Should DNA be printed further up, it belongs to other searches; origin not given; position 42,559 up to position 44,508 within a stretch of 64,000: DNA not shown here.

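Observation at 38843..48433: Candidate undescribed Pho-regulated membrane-lipid head-group system (GT4 x2, PAP2, PlcP-like, PSD-like, class-III aminotransferase, PssA-like, two unknown membrane proteins)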

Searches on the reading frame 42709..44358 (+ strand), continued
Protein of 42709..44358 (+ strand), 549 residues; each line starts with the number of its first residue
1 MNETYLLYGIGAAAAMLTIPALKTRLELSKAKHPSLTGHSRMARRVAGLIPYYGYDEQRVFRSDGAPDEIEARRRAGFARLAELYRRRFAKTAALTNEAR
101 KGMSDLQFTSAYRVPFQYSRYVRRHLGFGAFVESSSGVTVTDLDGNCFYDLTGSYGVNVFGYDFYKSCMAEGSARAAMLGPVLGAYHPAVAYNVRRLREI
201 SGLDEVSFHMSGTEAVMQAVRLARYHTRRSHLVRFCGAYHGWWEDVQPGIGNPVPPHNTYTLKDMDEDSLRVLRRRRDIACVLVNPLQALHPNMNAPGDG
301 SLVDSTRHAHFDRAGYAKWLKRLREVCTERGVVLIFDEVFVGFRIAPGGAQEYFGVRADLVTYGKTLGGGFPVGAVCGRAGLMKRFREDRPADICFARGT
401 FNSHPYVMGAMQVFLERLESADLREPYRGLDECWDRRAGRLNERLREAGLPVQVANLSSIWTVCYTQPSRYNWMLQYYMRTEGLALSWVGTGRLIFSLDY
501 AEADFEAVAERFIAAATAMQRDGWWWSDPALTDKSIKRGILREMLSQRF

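Call 35: find_encoding_contigs(protein=P0001, flank=10000, max_places=1)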
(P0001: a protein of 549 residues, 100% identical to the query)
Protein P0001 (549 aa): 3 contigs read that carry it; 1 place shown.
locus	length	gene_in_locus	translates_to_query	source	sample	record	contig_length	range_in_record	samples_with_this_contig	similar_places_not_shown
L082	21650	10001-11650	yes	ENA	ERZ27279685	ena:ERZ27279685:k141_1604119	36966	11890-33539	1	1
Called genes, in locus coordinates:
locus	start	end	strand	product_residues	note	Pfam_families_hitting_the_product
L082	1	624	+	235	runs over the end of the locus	PF00072:Response_reg, PF00486:Trans_reg_C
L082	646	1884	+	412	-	PF11808:PhoR, PF08448:PAS_4 (weak), PF00512:HisKA, PF13581:HATPase_c_2 (faint), PF02518:HATPase_c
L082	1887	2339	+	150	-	PF00300:His_Phos_1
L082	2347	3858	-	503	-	PF02541:Ppx-GppA, PF21447:Ppx-GppA_III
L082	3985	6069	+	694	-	PF13089:PP_kinase_N, PF02503:PP_kinase, PF17941:PP_kinase_C_1, PF13091:PLDc_2 (weak), PF13090:PP_kinase_C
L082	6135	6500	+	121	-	PF01219:DAGK_prokar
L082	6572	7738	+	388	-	PF13439:Glyco_transf_4, PF13579:Glyco_trans_4_4, PF00534:Glycos_transf_1, PF13692:Glyco_trans_1_4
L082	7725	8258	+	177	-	PF01569:PAP2, PF14378:PAP2_3 (weak)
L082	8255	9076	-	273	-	-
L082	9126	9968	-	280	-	PF02666:PS_Dcarbxylase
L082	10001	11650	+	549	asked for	PF00202:Aminotran_3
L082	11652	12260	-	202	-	-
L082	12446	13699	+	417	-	PF20706:GT4-conflict (faint), PF13439:Glyco_transf_4, PF13477:Glyco_trans_4_2 (faint), PF13579:Glyco_trans_4_4, PF00534:Glycos_transf_1, PF13692:Glyco_trans_1_4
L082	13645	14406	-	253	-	PF01066:CDP-OH_P_transf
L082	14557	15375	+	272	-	PF00149:Metallophos, PF12850:Metallophos_2 (weak)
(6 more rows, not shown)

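Call 36: search_dna_similar(query=window:42709-44358:+, collection=plasmids, mode=protein, max_evalue=1e-50, max_rows=25)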
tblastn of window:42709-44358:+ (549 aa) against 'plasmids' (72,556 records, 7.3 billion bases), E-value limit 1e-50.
Records with a match: 2; places in all: 2; records where one place covers at least 80% of the query: 2.
Best place of each record, by identity: 60-80% 1; <60% 1.
By first word of the organism name: Sphingomonas 1; Ralstonia 1.
By predicted mobility (MOB-suite, as given by PLSDB): non-mobilizable 1; mobilizable 1.
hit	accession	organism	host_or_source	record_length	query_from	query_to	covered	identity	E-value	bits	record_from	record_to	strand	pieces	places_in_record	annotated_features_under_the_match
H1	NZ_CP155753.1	Sphingomonas parapaucimobilis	Chinese cabbage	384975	10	549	98%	62.1%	0e+0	694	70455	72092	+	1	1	aminotransferase class III-fold pyridoxal phosphate-dependent enzyme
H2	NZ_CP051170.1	Ralstonia pseudosolanacearum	Whole organism,potato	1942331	51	528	87%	30.4%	3e-52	199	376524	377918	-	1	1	none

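Call 37: get_annotated_region(hit=H1, flank=9000)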
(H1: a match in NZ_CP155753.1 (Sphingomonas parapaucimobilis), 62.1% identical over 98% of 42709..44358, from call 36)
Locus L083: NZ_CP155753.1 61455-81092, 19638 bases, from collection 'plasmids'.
description: Sphingomonas parapaucimobilis strain YK209 plasmid unnamed5, complete sequence
organism: Sphingomonas parapaucimobilis (NCBI taxid 28213)
taxonomy: Bacteria; Pseudomonadota; Alphaproteobacteria; Sphingomonadales; Sphingomonadaceae; Sphingomonas; Sphingomonas parapaucimobilis
host: -; source: Chinese cabbage; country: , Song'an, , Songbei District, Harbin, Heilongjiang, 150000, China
typing (MOB-suite, as given by PLSDB): non-mobilizable
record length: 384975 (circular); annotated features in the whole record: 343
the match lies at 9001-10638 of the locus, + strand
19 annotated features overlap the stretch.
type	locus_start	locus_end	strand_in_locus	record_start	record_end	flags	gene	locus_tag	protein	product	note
CDS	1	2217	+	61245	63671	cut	-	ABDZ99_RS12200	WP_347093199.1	ATP-binding protein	-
CDS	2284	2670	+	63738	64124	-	-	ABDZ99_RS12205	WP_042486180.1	response regulator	GO:0000160 - phosphorelay signal transduction system [Evidence IEA]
CDS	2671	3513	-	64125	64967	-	-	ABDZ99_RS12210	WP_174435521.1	class I SAM-dependent methyltransferase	-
CDS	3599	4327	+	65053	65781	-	-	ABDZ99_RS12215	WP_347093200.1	ComF family protein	-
CDS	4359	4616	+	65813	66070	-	grxC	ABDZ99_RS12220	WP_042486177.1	glutaredoxin 3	-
CDS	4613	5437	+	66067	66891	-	-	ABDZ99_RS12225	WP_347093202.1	carbon-nitrogen hydrolase family protein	-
CDS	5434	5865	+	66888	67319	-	-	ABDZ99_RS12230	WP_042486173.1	DUF1178 family protein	-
CDS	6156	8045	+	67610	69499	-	-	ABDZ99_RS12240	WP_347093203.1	methyl-accepting chemotaxis protein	GO:0007165 - signal transduction [Evidence IEA]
CDS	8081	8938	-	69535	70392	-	asd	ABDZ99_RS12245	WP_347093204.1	archaetidylserine decarboxylase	GO:0008654 - phospholipid biosynthetic process [Evidence IEA]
CDS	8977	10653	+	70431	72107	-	-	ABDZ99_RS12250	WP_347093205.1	aminotransferase class III-fold pyridoxal phosphate-dependent enzyme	-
CDS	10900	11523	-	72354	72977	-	-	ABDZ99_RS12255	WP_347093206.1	hypothetical protein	-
CDS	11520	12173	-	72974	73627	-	-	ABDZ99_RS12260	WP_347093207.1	methyltransferase domain-containing protein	-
CDS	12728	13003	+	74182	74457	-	-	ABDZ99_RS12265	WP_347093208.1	hypothetical protein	-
CDS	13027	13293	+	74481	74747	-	-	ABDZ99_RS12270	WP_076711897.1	hypothetical protein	-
CDS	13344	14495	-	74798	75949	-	-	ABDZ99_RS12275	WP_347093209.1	N-acetyltransferase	-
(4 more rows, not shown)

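Call 40: search_protein_families(library=pfam, proteins=[L042:15715-16323:-, L042:16320-17192:-, L045:14544-15527:+, L045:15630-17129:+, L045:17257-18411:+, L045:18422-19588:+, L050:12626-13834:+, L050:14398-15330:-, L080:12512-13456:+, L047:12861-13889:-], max_evalue=0.001)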
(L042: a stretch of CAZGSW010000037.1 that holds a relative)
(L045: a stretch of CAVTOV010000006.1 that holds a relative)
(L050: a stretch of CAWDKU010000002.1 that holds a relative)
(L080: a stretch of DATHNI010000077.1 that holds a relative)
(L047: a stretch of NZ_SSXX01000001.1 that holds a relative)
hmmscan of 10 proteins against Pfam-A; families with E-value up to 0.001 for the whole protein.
L042:15715-16323:- (202 aa): 0 families

L042:16320-17192:- (290 aa): 1 family
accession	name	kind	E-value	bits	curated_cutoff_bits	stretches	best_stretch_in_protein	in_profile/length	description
PF01895.24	PhoU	-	3.6e-51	171.9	23.5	2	71-159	1-89/89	PhoU domain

L045:14544-15527:+ (327 aa): 0 families

L045:15630-17129:+ (499 aa): 1 family
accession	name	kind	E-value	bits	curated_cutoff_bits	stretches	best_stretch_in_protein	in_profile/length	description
PF02321.23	OEP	-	2.4e-61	207.2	22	2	279-463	1-187/187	Outer membrane efflux protein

L045:17257-18411:+ (384 aa): 4 families
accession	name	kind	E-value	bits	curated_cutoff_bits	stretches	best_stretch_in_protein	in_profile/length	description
PF22725.1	GFO_IDH_MocA_C3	-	1.2e-23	83.9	27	1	149-286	2-123/124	GFO/IDH/MocA C-terminal domain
PF02894.22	GFO_IDH_MocA_C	-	1.3e-12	48.4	22.9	1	181-378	25-217/218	Oxidoreductase family, C-terminal alpha/beta domain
PF01408.29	GFO_IDH_MocA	-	6.4e-12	46.7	24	1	50-135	31-115/120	Oxidoreductase family, NAD-binding Rossmann fold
PF03447.22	NAD_binding_3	-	0.00063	20.9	24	0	56-112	32-88/116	Homoserine dehydrogenase, NAD binding domain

L045:18422-19588:+ (388 aa): 1 family
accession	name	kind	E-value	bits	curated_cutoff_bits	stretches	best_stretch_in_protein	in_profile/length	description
PF06187.17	DUF993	-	1.3e-183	610.6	24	1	4-387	1-382/382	Protein of unknown function (DUF993)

L050:12626-13834:+ (402 aa): 0 families

L050:14398-15330:- (310 aa): 0 families

L080:12512-13456:+ (314 aa): 0 families

L047:12861-13889:- (342 aa): 0 families
